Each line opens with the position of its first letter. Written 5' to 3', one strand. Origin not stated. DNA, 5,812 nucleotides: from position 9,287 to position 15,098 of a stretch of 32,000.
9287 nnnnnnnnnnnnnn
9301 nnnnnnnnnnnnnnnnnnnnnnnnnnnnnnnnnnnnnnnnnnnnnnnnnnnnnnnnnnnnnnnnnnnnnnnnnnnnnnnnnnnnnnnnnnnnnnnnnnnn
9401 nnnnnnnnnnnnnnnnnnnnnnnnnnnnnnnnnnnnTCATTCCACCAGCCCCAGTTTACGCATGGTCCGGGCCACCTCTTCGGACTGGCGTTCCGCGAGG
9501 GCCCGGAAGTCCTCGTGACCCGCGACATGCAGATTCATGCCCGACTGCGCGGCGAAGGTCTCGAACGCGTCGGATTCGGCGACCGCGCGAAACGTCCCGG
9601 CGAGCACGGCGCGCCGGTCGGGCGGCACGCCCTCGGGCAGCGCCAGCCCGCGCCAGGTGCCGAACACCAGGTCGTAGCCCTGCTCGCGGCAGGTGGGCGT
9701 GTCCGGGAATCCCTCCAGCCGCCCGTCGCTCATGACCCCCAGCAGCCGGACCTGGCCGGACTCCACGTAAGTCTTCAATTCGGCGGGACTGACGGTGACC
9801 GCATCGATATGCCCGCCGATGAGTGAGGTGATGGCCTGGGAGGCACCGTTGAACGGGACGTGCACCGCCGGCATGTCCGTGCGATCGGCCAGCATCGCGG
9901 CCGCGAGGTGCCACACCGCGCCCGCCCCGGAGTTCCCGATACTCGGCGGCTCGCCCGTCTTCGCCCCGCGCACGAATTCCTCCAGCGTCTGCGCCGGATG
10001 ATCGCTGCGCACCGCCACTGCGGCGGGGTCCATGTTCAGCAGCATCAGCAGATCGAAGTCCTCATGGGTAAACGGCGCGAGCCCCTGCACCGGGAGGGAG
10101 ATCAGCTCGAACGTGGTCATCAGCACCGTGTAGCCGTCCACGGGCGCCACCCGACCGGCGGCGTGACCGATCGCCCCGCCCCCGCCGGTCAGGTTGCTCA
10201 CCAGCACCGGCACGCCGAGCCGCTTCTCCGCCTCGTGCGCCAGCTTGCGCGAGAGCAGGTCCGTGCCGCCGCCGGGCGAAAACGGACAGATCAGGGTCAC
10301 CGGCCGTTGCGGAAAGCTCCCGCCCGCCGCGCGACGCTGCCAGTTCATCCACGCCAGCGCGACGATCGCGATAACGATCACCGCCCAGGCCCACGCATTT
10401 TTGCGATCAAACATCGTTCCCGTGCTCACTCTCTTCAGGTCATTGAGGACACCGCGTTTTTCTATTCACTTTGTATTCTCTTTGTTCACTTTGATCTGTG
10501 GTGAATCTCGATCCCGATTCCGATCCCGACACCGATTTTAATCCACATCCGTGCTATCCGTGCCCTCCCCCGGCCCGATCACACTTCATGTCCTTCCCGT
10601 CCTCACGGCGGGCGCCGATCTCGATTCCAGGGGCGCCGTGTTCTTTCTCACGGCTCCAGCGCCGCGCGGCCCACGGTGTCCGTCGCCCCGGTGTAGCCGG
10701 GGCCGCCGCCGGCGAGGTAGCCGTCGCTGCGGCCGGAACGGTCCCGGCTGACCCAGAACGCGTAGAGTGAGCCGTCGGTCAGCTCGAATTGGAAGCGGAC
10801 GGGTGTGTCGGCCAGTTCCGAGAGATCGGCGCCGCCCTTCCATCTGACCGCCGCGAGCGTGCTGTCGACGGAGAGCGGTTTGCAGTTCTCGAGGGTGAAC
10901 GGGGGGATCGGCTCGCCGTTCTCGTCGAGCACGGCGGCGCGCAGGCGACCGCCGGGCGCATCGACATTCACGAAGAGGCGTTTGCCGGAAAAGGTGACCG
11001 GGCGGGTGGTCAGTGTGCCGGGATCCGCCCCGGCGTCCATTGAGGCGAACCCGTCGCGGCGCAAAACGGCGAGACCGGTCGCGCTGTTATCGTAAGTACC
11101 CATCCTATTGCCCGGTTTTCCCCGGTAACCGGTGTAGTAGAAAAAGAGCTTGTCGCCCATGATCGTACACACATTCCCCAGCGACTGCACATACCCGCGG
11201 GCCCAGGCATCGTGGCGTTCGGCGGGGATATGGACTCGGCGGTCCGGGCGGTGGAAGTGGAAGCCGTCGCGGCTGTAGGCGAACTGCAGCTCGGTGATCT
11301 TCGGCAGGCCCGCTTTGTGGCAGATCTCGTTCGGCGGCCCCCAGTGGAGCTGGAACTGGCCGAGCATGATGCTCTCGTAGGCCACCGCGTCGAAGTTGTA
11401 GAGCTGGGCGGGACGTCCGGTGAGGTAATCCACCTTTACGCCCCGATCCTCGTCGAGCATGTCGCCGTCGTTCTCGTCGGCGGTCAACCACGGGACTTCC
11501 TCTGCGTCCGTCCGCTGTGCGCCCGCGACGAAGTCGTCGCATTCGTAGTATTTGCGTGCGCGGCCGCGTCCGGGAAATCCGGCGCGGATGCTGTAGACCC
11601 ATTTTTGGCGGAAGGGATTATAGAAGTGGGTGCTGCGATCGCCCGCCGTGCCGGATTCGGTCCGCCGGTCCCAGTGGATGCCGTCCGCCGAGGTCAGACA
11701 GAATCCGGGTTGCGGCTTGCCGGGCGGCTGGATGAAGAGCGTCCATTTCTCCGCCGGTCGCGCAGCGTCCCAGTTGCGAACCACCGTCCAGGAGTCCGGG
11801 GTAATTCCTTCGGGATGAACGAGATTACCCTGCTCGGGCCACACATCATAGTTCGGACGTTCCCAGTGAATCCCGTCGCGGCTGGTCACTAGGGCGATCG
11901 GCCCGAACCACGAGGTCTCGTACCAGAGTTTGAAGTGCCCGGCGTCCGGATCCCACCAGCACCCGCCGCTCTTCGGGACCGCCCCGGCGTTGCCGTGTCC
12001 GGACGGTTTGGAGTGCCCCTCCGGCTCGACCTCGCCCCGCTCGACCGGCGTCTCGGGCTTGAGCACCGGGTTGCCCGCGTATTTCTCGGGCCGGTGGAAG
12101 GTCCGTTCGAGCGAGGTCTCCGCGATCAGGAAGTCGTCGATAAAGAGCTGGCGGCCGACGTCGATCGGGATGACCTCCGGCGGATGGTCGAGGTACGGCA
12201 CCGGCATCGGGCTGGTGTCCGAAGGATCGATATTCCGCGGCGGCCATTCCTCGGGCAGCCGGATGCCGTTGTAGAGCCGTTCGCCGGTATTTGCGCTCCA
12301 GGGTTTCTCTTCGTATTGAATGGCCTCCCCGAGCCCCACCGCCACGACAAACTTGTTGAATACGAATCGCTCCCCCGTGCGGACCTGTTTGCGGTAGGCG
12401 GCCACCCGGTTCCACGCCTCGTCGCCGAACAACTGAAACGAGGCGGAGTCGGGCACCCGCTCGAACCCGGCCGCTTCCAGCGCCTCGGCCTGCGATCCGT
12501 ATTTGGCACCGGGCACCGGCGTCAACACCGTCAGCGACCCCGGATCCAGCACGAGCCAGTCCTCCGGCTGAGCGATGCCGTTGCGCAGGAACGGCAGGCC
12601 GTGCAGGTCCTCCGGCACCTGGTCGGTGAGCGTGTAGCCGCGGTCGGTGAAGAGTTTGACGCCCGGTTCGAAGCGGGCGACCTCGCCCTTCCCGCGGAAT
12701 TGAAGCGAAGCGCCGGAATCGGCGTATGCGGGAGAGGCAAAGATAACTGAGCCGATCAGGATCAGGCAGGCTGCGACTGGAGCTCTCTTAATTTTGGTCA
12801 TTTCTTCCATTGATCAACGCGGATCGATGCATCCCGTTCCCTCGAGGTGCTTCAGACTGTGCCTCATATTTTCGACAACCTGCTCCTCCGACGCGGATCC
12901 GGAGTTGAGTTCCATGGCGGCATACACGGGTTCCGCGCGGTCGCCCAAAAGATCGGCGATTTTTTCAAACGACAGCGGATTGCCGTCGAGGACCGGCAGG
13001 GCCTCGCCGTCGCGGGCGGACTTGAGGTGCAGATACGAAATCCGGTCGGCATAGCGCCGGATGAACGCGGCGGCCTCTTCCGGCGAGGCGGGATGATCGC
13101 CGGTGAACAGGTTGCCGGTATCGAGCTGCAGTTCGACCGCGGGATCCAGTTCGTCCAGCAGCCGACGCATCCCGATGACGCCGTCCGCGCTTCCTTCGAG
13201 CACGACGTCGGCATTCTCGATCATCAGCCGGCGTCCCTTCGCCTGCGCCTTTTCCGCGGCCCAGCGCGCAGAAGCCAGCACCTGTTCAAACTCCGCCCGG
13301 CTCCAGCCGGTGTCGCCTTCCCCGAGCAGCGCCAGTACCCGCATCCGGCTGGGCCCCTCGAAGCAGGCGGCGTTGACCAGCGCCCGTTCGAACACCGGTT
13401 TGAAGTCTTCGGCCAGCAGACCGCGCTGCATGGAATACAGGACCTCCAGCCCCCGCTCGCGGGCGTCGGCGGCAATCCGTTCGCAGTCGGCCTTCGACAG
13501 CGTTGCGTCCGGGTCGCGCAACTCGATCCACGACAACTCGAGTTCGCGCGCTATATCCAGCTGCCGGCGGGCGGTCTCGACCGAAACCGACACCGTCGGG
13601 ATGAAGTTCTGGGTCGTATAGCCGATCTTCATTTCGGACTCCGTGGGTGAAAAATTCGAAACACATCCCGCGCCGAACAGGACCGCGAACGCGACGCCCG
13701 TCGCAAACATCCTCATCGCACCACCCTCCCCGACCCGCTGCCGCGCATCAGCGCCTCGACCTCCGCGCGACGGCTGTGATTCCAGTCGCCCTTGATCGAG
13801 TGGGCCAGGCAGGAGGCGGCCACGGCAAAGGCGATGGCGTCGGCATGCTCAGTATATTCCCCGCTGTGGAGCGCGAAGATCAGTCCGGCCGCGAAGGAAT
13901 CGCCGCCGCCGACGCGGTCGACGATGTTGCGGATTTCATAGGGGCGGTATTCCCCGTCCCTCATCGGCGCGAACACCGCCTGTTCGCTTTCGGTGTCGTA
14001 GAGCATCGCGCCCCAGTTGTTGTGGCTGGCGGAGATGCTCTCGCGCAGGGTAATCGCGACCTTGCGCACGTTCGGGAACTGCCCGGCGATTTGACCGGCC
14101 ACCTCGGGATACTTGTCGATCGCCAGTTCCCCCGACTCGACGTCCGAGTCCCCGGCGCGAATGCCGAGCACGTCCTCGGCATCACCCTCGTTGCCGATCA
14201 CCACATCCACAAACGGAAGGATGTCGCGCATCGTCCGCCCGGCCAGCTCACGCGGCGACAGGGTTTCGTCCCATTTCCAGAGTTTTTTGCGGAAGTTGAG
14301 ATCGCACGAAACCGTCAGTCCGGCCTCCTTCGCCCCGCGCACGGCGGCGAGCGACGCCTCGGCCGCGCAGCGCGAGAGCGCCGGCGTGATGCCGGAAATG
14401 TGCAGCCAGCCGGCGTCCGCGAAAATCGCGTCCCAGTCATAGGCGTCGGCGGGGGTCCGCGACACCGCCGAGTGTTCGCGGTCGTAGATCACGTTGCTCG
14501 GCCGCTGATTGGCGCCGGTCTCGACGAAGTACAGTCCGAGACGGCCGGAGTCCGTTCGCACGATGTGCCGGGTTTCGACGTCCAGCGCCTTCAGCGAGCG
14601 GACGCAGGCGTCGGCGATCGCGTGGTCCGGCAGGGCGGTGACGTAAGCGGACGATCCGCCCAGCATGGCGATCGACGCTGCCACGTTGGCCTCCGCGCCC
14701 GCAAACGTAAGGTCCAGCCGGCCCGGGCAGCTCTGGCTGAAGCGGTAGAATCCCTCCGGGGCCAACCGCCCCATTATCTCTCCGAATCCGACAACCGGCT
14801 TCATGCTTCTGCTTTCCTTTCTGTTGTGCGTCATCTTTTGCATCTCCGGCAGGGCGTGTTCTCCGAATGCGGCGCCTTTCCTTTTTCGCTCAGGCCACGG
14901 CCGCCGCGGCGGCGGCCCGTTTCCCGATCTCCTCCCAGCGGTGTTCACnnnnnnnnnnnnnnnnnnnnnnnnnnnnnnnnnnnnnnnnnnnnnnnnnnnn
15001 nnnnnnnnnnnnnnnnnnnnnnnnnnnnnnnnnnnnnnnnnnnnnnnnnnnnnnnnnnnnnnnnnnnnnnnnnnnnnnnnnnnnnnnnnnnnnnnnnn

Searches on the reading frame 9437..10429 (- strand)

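Call 10: search_protein_families(library=pfam, proteins=[window:9437-10429:-], max_evalue=0.001)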
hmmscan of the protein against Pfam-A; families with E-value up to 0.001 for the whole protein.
window:9437-10429:- (330 aa): 1 family
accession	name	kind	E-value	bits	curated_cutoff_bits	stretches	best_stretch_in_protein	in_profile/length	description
PF03401.19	TctC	-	3.8e-40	138.6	27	1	60-328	2-274/274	Tripartite tricarboxylate transporter family receptor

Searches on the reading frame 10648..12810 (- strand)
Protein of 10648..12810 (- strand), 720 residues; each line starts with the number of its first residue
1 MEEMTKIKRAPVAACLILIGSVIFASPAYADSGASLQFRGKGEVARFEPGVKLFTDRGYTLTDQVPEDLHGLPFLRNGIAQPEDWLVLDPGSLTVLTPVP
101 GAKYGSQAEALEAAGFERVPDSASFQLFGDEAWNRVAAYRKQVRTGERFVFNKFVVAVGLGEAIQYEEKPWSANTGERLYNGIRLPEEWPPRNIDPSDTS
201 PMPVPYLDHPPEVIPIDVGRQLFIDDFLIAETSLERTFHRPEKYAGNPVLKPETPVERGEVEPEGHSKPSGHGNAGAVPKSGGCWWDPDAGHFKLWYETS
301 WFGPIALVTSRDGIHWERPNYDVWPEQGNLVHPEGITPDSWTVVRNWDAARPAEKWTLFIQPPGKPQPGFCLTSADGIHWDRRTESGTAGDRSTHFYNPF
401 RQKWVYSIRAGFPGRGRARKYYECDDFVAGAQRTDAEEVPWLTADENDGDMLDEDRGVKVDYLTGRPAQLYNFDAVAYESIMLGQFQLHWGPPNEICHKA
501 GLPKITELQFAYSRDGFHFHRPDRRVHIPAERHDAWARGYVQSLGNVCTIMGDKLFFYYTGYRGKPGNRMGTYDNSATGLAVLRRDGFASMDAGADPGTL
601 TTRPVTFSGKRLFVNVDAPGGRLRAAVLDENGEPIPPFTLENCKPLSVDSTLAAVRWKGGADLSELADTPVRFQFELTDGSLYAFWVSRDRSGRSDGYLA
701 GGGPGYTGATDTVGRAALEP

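Call 10: search_protein_families(library=pfam, proteins=[window:10648-12810:-], max_evalue=0.001)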
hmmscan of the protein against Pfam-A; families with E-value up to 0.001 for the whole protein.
window:10648-12810:- (720 aa): 0 families

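Call 66: search_solved_structures(query=window:10648-12810:-, max_evalue=1, show_alignments=0)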
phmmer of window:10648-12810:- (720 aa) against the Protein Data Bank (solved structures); distinct sequences matched with E-value up to 1: 0.

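Call 68: search_protein_families(library=pfam, proteins=[window:10648-12810:-], max_evalue=0.1)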
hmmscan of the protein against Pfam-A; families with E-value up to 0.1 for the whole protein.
window:10648-12810:- (720 aa): 1 family
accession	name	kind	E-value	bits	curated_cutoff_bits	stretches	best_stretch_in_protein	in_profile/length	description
PF19368.5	AraR_C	-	0.0074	17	23.8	1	454-480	47-73/82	AraR C-terminal winged HTH domain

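Call 84: search_solved_structures(query=A4, max_evalue=10, show_alignments=0)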
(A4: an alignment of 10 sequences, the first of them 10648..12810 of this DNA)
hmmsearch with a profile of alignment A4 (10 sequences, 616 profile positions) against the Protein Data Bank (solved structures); distinct sequences matched with E-value up to 10: 5.
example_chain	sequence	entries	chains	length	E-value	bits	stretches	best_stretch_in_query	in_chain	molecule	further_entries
5ayd_A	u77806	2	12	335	0.002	20.1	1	350-444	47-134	Beta-1,4-mannooligosaccharide phosphorylase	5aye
9fj8_A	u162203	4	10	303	0.0029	19.5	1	142-214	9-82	1,2-beta-oligomannan phosphorylase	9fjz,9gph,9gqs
7fip_A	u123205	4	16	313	0.35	12.6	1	143-212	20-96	Beta-1,2-mannobiose phosphorylase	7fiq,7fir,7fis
4onz_A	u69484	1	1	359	0.89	11.3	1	187-223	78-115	putative glycoside hydrolase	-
5xmd_A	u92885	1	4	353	1.8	10.3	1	93-126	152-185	Epoxide hydrolase A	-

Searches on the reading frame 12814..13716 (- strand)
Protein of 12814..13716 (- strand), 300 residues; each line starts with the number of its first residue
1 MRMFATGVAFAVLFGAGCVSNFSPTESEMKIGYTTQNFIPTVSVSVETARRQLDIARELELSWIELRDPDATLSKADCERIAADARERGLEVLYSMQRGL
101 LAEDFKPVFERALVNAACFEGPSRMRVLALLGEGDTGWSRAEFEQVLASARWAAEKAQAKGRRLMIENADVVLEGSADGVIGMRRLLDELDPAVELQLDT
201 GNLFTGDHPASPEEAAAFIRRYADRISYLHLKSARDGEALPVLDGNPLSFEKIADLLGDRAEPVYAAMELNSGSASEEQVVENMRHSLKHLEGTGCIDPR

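Call 10: search_protein_families(library=pfam, proteins=[window:12814-13716:-], max_evalue=0.001)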
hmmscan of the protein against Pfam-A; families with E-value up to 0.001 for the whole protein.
window:12814-13716:- (300 aa): 1 family
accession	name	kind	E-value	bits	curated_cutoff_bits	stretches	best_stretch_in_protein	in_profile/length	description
PF01261.30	AP_endonuc_2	-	2.2e-12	47.7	31.1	1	54-286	2-245/249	Xylose isomerase-like TIM barrel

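Call 67: search_solved_structures(query=window:12814-13716:-, max_evalue=0.1, show_alignments=0)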
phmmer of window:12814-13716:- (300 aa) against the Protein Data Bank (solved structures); distinct sequences matched with E-value up to 0.1: 0.

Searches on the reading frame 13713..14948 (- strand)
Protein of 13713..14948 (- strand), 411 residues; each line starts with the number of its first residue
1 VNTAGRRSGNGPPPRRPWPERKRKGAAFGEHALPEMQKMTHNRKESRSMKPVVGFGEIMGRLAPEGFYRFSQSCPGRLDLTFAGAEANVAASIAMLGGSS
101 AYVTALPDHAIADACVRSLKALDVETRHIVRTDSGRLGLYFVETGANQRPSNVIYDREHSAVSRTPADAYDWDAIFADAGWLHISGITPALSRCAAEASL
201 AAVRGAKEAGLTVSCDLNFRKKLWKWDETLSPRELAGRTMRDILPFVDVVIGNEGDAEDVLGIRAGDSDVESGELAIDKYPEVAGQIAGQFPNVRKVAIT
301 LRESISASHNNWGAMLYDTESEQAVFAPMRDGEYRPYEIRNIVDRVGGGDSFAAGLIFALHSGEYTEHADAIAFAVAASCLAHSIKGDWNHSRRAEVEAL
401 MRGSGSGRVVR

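Call 3: search_protein_families(library=pfam, proteins=[window:13713-14948:-], max_evalue=0.01)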
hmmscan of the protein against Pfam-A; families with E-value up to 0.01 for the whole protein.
window:13713-14948:- (411 aa): 1 family
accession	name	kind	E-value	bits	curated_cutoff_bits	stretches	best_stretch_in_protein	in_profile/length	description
PF00294.29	PfkB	-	1.2e-28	100.8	25.8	1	75-382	28-289/302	pfkB family carbohydrate kinase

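Call 4: search_protein_families(library=ncbifam, proteins=[window:13713-14948:-], max_evalue=0.01)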
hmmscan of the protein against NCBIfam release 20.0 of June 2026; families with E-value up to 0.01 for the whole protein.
window:13713-14948:- (411 aa): 19 families
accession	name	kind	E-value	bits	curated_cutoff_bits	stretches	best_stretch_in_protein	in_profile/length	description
NF041633.1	trifunc_aldol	exception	6.5e-134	447.5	700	1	35-411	227-580/580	KHG/KDPG aldolase/sugar kinase fusion protein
NF041332.1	KDG_KDGal_kin_Halo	equivalog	1.2e-53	182.7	440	2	49-266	1-209/320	bifunctional 2-dehydro-3-deoxygluconokinase/2-dehydro-3-deoxygalactonokinase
TIGR04382.1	myo_inos_iolC_N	equivalog_domain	5.7e-26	91.5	300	1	83-381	34-290/309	5-dehydro-2-deoxygluconokinase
NF040938.1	KDG_KDGal_kin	equivalog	1.9e-21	76.5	400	2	82-268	29-205/305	bifunctional 2-dehydro-3-deoxygluconokinase/2-dehydro-3-deoxygalactonokinase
NF006957.1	PRK09434.1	equivalog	3e-15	56.5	450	1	83-231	27-170/302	fructokinase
NF052444.1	DhDoxglucKinKdgK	equivalog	1.5e-13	50.8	400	1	99-229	45-177/303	2-dehydro-3-deoxygluconokinase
NF049991.1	TagKinase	equivalog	6.4e-11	41.6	420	1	82-229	39-184/321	tagatose kinase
NF053626.1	RibKinHalex1628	equivalog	2.2e-10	40.5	330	1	333-401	224-291/293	ATP-dependent ribose-1-phosphate kinase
NF008353.0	PRK11142.1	equivalog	2.5e-07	30.5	341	0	341-388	244-289/307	ribokinase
NF047869.1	myo_kin_aldol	exception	2.6e-07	29.4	600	1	82-256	38-215/586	bifunctional 5-dehydro-2-deoxygluconokinase/5-dehydro-2-deoxyphosphogluconate aldolase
TIGR02152.1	D_ribokin_bact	equivalog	1e-06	28.3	299.65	1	341-384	241-282/298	ribokinase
NF007321.0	PRK09813.1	equivalog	2.8e-05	23.7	247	0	340-381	214-255/261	fructoselysine 6-kinase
NF007068.0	PRK09513.1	equivalog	6e-05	22.4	432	1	338-387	244-292/312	1-phosphofructokinase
NF041134.1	R1P_kin_Thcocales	equivalog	9.7e-05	21.9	500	0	341-369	223-251/291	ADP-dependent ribose-1-phosphate kinase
TIGR03168.1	1-PFK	subfamily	0.00012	21.1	216.4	1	342-387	243-286/305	hexose kinase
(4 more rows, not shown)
